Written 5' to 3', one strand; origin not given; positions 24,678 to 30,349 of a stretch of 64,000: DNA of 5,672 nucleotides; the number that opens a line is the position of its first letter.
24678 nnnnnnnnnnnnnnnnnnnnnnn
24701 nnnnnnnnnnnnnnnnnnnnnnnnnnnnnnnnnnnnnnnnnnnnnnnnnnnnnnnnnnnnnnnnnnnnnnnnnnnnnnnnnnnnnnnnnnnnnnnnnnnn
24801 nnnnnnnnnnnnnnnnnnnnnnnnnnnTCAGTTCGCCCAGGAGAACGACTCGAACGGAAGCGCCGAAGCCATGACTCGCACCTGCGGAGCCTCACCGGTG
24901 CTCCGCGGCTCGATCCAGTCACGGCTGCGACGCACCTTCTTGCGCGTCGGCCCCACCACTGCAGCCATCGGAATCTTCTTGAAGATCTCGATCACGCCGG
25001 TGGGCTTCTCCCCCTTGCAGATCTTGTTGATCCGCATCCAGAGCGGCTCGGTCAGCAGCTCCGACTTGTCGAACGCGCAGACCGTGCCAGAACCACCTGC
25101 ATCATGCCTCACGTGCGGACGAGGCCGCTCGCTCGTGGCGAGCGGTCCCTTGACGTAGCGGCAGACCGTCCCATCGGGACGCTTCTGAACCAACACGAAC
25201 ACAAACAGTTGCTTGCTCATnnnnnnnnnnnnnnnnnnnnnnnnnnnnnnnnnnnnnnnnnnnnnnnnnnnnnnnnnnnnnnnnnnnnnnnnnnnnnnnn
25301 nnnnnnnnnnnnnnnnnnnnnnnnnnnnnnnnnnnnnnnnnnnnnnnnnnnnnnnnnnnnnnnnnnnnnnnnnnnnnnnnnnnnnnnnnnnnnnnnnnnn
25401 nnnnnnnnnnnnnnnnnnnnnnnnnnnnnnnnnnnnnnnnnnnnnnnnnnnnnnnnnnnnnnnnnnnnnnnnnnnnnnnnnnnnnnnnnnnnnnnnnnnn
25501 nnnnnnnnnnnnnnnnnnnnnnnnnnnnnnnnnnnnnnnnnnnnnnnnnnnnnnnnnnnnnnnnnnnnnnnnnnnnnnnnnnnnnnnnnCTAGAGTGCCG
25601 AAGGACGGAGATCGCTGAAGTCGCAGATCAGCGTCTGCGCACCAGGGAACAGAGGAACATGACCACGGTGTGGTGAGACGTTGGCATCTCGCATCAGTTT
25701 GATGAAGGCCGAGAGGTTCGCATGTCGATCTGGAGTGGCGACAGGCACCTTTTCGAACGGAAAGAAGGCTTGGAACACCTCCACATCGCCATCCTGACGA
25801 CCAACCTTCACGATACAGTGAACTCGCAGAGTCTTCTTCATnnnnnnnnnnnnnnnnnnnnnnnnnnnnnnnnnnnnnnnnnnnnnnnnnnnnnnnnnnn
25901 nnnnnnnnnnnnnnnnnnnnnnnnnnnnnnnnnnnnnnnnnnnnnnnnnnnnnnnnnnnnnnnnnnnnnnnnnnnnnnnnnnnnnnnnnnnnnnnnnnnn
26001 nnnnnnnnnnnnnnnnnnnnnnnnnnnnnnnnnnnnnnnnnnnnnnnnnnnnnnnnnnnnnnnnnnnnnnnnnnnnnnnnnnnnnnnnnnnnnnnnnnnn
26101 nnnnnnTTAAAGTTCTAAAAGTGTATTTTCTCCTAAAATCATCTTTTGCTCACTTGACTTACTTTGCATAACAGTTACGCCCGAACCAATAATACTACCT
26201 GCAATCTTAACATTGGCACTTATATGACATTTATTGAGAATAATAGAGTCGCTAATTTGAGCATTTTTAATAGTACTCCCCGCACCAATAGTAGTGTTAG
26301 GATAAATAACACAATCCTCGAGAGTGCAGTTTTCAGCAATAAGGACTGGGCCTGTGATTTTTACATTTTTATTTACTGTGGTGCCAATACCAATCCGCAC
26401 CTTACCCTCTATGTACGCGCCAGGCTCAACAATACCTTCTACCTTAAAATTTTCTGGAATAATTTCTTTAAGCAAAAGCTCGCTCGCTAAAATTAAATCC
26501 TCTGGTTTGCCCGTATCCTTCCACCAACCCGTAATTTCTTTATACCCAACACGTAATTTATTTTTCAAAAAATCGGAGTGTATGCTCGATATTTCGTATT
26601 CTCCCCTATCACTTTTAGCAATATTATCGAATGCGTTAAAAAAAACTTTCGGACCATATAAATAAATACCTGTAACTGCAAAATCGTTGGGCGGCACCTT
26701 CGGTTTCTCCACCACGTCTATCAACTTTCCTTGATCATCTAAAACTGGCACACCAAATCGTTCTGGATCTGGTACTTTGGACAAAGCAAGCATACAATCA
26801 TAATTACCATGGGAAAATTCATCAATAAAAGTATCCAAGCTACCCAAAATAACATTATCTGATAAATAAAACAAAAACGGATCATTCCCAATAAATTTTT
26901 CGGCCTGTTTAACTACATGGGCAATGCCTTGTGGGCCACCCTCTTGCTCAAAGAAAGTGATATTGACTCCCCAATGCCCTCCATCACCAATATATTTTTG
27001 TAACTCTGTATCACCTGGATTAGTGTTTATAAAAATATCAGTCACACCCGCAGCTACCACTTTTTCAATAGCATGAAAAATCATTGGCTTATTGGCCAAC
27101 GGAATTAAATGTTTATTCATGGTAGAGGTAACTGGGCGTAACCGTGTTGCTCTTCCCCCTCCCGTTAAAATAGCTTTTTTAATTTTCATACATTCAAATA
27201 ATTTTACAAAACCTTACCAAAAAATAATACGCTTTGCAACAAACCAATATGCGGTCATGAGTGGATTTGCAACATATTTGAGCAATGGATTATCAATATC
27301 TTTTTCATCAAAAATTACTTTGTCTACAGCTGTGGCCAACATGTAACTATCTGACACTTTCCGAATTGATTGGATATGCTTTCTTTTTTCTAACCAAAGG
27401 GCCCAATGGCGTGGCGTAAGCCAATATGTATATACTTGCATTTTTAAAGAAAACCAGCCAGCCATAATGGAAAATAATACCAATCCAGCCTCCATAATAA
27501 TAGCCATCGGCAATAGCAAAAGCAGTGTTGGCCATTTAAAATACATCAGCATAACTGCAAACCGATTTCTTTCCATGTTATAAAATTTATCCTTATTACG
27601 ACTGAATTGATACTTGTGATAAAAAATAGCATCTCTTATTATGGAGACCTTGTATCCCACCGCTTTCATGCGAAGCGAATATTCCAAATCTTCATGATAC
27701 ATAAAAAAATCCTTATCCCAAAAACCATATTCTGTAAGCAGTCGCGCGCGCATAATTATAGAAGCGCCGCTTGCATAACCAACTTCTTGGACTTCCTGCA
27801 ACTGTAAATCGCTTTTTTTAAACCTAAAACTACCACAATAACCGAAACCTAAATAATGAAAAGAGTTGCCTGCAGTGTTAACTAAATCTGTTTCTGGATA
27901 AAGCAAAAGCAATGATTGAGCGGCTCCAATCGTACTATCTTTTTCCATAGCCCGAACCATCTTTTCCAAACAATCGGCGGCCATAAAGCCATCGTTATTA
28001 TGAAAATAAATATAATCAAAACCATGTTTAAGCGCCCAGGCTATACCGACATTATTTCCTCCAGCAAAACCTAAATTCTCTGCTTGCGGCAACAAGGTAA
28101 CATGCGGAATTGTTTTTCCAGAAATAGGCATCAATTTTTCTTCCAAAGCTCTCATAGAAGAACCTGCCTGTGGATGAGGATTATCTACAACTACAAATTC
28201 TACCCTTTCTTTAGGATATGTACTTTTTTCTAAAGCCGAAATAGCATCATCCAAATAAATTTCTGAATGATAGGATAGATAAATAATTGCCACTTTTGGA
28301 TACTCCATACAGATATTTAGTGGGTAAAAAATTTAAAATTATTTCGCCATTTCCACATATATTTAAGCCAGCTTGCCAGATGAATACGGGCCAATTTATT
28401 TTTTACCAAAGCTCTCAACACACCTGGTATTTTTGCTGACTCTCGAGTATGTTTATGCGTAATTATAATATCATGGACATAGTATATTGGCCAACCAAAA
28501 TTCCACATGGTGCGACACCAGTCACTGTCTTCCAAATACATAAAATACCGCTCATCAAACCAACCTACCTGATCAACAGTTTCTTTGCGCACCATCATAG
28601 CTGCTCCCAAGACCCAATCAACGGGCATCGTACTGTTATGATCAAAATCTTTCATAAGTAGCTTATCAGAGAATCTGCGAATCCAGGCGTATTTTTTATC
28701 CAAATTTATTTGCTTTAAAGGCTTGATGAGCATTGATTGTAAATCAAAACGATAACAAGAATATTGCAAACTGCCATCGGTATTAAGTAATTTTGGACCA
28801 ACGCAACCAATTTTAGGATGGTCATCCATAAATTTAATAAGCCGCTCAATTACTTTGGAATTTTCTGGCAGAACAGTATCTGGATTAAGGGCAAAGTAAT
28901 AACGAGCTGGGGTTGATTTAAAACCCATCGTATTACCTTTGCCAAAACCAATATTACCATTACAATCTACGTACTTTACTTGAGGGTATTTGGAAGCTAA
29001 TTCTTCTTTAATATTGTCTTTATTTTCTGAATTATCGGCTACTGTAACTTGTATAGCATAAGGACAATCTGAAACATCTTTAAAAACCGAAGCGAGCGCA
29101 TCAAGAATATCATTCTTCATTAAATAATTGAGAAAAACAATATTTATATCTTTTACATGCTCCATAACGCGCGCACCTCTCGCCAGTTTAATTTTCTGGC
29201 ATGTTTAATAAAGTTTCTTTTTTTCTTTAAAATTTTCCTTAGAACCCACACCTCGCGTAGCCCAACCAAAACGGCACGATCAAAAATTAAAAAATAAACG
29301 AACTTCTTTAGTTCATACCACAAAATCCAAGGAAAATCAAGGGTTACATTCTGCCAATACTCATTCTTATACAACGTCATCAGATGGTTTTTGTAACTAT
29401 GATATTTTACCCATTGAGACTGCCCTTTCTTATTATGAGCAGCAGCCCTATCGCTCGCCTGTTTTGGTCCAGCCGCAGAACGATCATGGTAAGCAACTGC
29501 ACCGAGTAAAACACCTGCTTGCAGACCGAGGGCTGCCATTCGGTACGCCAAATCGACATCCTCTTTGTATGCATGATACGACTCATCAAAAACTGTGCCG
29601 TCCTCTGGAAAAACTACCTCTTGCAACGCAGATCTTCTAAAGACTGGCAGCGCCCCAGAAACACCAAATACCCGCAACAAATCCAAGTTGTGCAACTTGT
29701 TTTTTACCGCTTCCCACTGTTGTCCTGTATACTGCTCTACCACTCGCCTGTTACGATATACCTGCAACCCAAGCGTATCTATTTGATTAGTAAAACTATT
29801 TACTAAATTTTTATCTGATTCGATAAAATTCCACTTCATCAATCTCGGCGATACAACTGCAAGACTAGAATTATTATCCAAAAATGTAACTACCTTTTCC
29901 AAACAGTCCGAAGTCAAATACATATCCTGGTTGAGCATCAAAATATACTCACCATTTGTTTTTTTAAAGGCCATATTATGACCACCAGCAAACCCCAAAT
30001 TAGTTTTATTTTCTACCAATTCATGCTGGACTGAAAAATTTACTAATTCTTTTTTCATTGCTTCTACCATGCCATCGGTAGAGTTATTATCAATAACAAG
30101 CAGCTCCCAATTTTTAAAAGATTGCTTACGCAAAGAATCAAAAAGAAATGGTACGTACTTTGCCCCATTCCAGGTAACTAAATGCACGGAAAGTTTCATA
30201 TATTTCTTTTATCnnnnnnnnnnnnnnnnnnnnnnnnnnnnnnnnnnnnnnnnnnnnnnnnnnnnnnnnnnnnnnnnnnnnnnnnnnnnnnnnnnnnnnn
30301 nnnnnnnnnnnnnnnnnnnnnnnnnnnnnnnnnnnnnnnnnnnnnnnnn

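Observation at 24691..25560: Hairpins H2 and H3 show compensatory stem substitutions plus a conserved 3-4 nt bulge: a selected secondary structure, not just a terminator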

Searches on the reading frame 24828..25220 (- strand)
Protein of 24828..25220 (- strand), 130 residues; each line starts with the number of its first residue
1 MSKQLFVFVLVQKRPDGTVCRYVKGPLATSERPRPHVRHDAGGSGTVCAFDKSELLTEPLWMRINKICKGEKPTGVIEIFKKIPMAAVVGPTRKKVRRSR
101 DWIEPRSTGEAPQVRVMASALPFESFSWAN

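Call 16: search_protein_families(library=pfam, proteins=[window:24828-25220:-], max_evalue=0.01)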
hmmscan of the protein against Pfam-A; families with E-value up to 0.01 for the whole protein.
window:24828-25220:- (130 aa): 0 families

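Call 17: find_encoding_contigs(protein=window:24828-25220:-, flank=5000, max_places=10)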
Protein window:24828-25220:- (130 aa): no gene with exactly this product is on record in the collection.

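Call 22: find_homologous_proteins(query=window:24828-25220:-, max_evalue=0.01)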
Query window:24828-25220:- (130 aa): 2 proteins with E <= 0.01 among 26 candidates.
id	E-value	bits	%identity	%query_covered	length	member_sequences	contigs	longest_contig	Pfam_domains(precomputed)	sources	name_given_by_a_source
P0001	1.1e-82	292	100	100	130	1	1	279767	-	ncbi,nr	ncbi:MAG: hypothetical protein KBC69_02630 [Candidatus Magasanikbacteria bacterium]|nr:hypothetical 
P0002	8.8e-51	189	74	100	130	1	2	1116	-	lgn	-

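Call 23: find_encoding_contigs(protein=P0002, flank=5000)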
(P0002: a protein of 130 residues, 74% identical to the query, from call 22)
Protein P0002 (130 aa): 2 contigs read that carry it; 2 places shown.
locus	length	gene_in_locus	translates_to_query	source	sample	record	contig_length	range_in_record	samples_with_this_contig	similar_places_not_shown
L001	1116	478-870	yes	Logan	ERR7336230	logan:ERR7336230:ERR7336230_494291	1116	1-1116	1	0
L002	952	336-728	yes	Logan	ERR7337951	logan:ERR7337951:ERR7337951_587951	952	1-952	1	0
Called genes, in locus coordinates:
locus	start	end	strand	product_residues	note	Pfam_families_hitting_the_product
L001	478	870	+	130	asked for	-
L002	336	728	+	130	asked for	-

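Call 24: find_encoding_contigs(protein=P0001, flank=3000)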
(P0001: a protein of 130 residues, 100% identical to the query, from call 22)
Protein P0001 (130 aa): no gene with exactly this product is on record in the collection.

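Call 44: search_protein_representatives(protein=window:24828-25220:-)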
Query: 130 residues. Proteins with E-value up to 0.001 (for the whole library): 4; up to 1e-10: 2; up to 1e-30: 1. The best 4 are listed.
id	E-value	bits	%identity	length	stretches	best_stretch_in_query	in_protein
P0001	3.4e-83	292.3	100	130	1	1-130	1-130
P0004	8.1e-25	103.5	30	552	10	11-53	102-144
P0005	1.6e-10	57.2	30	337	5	11-53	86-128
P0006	4.3e-10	55.8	37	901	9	53-74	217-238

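Call 75: find_related_loci(query=A5, collection=viral_contigs, flank=5000)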
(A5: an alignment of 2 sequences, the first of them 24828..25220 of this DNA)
Query A5 (130 aa) in viral_contigs; peptide patterns used: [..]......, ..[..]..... (x = any residue, [..] = any of these).
113 stretches matched a pattern, but none encodes a relative of the query by tblastn (E <= 1e-3).

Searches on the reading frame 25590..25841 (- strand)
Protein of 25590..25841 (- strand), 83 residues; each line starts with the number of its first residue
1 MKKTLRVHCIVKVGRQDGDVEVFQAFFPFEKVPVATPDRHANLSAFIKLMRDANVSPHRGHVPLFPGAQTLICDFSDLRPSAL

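Call 16: search_protein_families(library=pfam, proteins=[window:25590-25841:-], max_evalue=0.01)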
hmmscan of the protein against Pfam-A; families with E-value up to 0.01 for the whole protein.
window:25590-25841:- (83 aa): 0 families

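Call 29: find_homologous_proteins(query=window:25590-25841:-, max_evalue=0.01)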
Query window:25590-25841:- (83 aa): 1 proteins with E <= 0.01 among 1 candidates.
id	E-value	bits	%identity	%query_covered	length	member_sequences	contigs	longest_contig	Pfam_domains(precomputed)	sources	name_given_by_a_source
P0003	1.4e-48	180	99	100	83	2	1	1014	-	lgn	-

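Call 31: find_encoding_contigs(protein=P0003, flank=5000)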
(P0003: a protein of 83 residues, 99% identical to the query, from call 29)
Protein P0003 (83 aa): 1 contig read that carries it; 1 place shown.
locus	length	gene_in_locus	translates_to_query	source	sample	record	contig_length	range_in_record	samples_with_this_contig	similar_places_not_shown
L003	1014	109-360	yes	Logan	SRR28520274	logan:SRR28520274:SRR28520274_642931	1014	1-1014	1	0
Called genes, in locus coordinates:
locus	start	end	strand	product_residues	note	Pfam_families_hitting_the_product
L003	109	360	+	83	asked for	-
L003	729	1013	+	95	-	?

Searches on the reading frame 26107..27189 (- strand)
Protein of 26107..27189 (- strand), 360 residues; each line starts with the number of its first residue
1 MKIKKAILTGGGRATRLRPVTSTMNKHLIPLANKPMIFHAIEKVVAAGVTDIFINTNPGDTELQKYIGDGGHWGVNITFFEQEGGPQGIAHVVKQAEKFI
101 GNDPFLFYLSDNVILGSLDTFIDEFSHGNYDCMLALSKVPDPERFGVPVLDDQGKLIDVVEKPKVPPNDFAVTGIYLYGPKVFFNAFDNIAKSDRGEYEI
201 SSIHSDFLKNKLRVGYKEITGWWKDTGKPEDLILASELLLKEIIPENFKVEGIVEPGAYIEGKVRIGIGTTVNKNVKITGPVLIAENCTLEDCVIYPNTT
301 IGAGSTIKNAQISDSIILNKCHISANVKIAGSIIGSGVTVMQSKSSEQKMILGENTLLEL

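Call 16: search_protein_families(library=pfam, proteins=[window:26107-27189:-], max_evalue=0.01)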
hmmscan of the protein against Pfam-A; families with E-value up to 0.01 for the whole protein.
window:26107-27189:- (360 aa): 7 families
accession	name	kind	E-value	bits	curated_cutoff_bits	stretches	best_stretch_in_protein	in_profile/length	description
PF00483.29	NTP_transferase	-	1.5e-47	162.7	21.2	1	5-241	1-244/245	Nucleotidyl transferase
PF25084.1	LbH_EIF2B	-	1.8e-11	44.4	54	2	292-355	15-78/105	EIF2B subunit epsilon LbH domain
PF00132.30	Hexapep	-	4.5e-08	32.9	27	1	282-308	2-29/36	Bacterial transferase hexapeptide (six repeats)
PF12804.13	NTP_transf_3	-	6.7e-08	33.3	27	1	7-115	2-99/160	MobA-like NTP transferase domain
PF24894.1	Hexapep_GlmU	-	1.7e-06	28.5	23.3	0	309-342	46-79/104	GlmU-like, C-terminal hexapeptide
PF25247.1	LbH_GLGC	-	0.006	17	27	0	305-355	6-55/135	GLGC left-handed parallel beta-helix domain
PF02348.25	CTP_transf_3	-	0.0069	16.6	22.6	0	25-57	15-48/217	Cytidylyltransferase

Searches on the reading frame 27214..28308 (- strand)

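Call 16: search_protein_families(library=pfam, proteins=[window:27214-28308:-], max_evalue=0.01)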
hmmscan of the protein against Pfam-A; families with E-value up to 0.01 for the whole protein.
window:27214-28308:- (364 aa): 4 families
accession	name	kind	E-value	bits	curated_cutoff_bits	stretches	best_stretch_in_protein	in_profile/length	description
PF00535.33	Glycos_transf_2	-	5.5e-11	43.1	23.3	1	11-192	5-165/168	Glycosyl transferase family 2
PF13632.12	Glyco_trans_2_3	-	2e-09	38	27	1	99-298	1-182/198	Glycosyl transferase family group 2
PF13641.12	Glyco_tranf_2_3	-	1.3e-07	32.3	27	1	4-232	1-212/230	Glycosyltransferase like family 2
PF10111.15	Glyco_tranf_2_2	-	5.2e-07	29.9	27.3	1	8-230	3-215/276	Glycosyltransferase like family 2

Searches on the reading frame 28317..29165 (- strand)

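Call 59: search_protein_families(library=pfam, proteins=[window:28317-29165:-], max_evalue=0.00001)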
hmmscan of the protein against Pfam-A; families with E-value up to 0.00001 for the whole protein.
window:28317-29165:- (282 aa): 2 families
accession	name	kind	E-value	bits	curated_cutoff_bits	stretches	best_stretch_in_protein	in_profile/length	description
PF00535.33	Glycos_transf_2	-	1.2e-08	35.5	23.3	1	9-136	4-126/168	Glycosyl transferase family 2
PF13641.12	Glyco_tranf_2_3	-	3.7e-06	27.6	27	1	100-245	99-219/230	Glycosyltransferase like family 2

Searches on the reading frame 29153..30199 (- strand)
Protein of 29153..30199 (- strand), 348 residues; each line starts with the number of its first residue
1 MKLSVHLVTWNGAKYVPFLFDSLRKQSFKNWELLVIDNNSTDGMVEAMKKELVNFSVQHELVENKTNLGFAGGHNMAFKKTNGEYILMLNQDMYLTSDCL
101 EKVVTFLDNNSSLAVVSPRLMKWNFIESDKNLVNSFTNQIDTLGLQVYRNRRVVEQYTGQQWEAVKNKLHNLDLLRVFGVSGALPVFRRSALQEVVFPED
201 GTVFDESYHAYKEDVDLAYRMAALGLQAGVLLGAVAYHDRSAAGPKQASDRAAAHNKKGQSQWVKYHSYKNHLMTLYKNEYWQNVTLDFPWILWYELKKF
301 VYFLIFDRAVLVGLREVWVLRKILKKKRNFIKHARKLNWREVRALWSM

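Call 59: search_protein_families(library=pfam, proteins=[window:29153-30199:-], max_evalue=0.00001)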
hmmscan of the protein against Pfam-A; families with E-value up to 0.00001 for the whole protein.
window:29153-30199:- (348 aa): 3 families
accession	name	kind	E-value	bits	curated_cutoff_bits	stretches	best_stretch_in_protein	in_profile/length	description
PF00535.33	Glycos_transf_2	-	4.9e-23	82.3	23.3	1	4-125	1-122/168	Glycosyl transferase family 2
PF10111.15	Glyco_tranf_2_2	-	3.9e-09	36.8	27.3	1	17-118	13-122/276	Glycosyltransferase like family 2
PF13641.12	Glyco_tranf_2_3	-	6.3e-06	26.8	27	0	4-240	4-213/230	Glycosyltransferase like family 2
